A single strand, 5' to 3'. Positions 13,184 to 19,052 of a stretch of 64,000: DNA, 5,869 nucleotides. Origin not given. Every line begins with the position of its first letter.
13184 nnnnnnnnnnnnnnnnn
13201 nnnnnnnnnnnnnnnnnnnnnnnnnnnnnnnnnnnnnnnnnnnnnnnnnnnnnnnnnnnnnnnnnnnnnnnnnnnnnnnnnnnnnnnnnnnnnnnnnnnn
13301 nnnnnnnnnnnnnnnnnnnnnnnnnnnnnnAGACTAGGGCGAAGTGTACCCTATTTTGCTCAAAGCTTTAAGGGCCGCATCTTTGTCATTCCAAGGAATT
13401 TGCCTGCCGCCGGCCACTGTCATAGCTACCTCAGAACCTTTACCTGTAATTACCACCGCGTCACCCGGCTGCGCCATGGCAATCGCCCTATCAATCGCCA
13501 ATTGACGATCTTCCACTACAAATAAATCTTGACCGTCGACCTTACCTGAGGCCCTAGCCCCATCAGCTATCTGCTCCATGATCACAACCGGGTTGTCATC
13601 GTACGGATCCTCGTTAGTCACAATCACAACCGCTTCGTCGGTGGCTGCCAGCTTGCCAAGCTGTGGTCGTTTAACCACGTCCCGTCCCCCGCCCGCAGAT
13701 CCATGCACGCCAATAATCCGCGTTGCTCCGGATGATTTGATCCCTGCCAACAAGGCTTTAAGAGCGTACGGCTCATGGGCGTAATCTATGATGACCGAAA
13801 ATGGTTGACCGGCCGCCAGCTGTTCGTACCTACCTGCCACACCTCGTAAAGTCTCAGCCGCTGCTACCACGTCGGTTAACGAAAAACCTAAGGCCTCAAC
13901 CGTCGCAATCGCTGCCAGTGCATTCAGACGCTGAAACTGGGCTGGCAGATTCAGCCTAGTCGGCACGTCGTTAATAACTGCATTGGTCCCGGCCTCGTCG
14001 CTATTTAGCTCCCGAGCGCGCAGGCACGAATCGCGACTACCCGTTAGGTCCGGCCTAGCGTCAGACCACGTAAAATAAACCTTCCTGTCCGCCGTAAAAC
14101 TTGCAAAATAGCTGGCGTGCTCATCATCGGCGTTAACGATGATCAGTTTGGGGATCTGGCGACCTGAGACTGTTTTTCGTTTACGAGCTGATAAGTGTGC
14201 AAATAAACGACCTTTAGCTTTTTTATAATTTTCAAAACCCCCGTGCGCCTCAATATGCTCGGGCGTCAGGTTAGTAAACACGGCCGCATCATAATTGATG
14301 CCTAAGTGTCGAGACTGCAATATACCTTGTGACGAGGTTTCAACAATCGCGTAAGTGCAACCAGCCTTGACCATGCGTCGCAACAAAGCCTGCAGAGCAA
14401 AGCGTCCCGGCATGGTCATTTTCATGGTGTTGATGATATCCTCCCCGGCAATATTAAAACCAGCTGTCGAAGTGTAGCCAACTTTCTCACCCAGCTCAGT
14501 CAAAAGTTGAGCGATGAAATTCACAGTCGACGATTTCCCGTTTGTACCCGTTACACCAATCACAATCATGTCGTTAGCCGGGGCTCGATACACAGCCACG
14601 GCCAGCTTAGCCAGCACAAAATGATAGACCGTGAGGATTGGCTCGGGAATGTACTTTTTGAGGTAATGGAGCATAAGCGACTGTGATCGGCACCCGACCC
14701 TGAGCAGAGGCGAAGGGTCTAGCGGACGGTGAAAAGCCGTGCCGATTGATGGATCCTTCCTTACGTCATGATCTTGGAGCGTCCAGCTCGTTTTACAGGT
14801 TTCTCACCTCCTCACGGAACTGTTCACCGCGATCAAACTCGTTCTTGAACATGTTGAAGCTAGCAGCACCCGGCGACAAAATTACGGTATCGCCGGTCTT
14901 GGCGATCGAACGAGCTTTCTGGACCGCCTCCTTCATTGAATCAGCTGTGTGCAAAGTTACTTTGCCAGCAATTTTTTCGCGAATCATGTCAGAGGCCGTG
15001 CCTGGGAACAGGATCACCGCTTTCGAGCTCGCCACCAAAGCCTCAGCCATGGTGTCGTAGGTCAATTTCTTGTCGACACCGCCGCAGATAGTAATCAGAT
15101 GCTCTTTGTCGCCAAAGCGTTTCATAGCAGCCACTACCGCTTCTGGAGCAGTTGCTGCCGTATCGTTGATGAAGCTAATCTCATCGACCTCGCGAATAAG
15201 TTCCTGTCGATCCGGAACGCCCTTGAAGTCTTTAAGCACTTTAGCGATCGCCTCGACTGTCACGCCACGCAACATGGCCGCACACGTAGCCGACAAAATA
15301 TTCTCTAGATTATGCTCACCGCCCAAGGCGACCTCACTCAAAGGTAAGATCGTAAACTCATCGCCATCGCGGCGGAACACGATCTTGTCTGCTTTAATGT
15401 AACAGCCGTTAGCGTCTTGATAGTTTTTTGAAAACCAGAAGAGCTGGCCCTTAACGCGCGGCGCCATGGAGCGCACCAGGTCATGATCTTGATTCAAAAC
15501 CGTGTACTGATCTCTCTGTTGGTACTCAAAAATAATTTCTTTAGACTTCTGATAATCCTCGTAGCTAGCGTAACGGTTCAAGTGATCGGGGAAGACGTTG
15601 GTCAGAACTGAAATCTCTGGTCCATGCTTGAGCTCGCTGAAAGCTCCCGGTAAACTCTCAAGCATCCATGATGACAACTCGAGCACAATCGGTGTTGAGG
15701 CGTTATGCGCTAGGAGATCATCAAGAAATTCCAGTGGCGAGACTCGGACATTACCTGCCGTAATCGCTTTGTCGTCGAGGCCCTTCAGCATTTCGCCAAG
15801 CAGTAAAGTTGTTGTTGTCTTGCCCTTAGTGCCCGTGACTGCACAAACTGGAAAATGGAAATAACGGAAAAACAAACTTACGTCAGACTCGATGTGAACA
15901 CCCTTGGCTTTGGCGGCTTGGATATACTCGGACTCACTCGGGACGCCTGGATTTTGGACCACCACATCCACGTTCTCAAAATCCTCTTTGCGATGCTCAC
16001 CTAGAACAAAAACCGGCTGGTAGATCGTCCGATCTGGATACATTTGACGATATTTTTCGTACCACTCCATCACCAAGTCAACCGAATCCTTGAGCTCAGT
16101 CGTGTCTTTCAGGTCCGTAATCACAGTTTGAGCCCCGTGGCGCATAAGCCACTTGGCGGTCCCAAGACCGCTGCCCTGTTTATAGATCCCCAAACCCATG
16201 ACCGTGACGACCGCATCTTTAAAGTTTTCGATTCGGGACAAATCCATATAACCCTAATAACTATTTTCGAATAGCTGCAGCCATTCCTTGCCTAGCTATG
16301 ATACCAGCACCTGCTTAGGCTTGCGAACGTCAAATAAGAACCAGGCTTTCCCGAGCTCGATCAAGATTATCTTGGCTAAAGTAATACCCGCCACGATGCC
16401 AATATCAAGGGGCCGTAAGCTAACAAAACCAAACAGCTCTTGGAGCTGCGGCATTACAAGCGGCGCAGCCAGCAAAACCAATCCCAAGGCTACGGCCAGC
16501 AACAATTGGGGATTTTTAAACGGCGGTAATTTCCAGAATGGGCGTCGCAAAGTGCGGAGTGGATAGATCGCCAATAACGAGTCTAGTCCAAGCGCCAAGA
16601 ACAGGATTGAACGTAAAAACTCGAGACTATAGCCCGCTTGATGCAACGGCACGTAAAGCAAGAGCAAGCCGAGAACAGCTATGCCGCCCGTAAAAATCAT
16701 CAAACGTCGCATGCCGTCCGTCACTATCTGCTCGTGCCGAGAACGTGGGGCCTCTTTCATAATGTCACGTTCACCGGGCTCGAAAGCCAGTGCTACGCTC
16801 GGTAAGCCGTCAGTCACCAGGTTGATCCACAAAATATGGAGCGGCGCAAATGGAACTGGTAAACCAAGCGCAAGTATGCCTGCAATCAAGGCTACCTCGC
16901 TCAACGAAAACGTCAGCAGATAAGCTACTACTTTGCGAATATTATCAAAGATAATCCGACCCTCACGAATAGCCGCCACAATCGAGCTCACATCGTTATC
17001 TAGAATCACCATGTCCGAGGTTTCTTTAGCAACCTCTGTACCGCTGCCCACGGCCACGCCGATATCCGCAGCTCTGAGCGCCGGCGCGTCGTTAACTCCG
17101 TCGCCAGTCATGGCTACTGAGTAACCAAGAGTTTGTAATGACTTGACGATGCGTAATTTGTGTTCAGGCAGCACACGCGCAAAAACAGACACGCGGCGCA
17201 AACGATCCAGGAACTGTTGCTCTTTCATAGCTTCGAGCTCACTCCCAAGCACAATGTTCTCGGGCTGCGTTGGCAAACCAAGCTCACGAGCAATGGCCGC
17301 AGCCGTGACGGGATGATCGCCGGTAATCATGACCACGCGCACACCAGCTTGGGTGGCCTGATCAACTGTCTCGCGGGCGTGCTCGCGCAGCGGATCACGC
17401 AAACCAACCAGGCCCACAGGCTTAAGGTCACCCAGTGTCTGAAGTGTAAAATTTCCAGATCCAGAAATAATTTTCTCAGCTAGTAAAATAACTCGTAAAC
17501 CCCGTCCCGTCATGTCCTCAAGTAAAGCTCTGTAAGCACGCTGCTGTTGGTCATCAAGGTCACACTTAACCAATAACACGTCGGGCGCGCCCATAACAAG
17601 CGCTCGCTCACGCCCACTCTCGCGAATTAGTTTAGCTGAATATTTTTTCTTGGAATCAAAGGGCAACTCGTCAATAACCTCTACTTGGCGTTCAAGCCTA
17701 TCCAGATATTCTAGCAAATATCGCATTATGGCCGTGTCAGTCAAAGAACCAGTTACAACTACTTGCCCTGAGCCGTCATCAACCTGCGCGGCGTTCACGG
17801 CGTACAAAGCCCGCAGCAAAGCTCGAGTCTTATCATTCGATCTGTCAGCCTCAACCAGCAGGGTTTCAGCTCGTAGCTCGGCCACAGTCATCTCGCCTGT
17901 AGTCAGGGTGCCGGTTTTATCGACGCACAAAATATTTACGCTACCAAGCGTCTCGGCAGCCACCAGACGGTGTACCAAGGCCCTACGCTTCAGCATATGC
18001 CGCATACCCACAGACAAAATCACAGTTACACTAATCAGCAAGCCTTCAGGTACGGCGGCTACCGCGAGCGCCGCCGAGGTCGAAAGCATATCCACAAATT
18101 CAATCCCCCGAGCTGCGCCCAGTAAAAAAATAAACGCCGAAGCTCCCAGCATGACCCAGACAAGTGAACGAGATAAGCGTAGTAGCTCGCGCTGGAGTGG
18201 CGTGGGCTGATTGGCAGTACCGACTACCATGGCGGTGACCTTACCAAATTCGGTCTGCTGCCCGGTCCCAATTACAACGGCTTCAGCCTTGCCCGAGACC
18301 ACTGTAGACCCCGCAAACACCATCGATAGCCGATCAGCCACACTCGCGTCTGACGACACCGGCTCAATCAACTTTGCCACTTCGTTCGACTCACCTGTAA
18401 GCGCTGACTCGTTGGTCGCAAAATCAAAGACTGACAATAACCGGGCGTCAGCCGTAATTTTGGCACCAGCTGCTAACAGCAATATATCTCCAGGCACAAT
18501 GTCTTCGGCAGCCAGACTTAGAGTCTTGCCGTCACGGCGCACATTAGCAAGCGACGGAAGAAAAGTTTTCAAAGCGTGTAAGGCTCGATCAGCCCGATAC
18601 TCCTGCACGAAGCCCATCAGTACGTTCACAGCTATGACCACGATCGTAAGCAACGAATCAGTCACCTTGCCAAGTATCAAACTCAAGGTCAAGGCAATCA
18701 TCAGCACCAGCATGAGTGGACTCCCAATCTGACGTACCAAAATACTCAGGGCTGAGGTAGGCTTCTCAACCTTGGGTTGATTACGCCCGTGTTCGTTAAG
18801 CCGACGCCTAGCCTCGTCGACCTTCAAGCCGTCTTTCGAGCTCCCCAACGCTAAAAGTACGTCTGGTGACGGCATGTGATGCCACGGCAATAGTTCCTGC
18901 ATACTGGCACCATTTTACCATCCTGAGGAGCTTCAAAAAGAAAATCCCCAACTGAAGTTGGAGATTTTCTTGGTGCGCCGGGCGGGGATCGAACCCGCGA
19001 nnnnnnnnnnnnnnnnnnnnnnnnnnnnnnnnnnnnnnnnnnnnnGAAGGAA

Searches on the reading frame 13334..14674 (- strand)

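Call 40: search_protein_families(library=pfam, proteins=[window:13334-14674:-], max_evalue=0.0001)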
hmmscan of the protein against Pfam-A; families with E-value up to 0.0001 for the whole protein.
window:13334-14674:- (446 aa): 2 families
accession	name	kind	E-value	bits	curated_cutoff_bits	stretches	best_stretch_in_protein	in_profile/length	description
PF08245.18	Mur_ligase_M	-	1.7e-37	129.8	24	1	41-258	1-199/200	Mur ligase middle domain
PF02875.26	Mur_ligase_C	-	8.6e-21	75.5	28.4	1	281-413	1-127/127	Mur ligase, glutamate ligase domain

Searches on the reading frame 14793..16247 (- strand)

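Call 40: search_protein_families(library=pfam, proteins=[window:14793-16247:-], max_evalue=0.0001)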
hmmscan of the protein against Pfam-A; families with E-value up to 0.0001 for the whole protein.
window:14793-16247:- (484 aa): 3 families
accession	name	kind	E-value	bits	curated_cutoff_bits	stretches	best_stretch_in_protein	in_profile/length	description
PF08245.18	Mur_ligase_M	-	3.7e-25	89.5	24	1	137-324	1-200/200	Mur ligase middle domain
PF02875.26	Mur_ligase_C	-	2e-12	48.5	28.4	1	347-459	2-125/127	Mur ligase, glutamate ligase domain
PF21799.2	MurD-like_N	-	2.2e-08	34.7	27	1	14-119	3-86/88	Mur ligase MurD-like, N-terminal domain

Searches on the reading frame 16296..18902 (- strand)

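Call 40: search_protein_families(library=pfam, proteins=[window:16296-18902:-], max_evalue=0.0001)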
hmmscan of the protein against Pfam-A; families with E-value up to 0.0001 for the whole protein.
window:16296-18902:- (868 aa): 7 families
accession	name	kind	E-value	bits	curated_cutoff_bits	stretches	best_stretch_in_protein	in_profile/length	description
PF00122.25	E1-E2_ATPase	-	1.5e-42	145.6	28.1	1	115-306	3-181/181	E1-E2 ATPase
PF00689.26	Cation_ATPase_C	-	9e-38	130.2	27.3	1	682-853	1-174/175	Cation transporting ATPase, C-terminus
PF00702.32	Hydrolase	-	2.2e-21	77.5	26.4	1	324-613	3-191/191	haloacid dehalogenase-like hydrolase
PF00690.31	Cation_ATPase_N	-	7.3e-15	54.8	20.4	1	7-74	1-69/69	Cation transporter/ATPase, N-terminus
PF13246.12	Cation_ATPase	-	5.1e-10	39.7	21.7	1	369-448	3-89/91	Cation transport ATPase (P-type)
PF08282.18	Hydrolase_3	-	1.1e-08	35.6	20.9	1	593-645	203-255/255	haloacid dehalogenase-like hydrolase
PF12710.13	HAD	-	3e-07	31.5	27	1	505-610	86-189/189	haloacid dehalogenase-like hydrolase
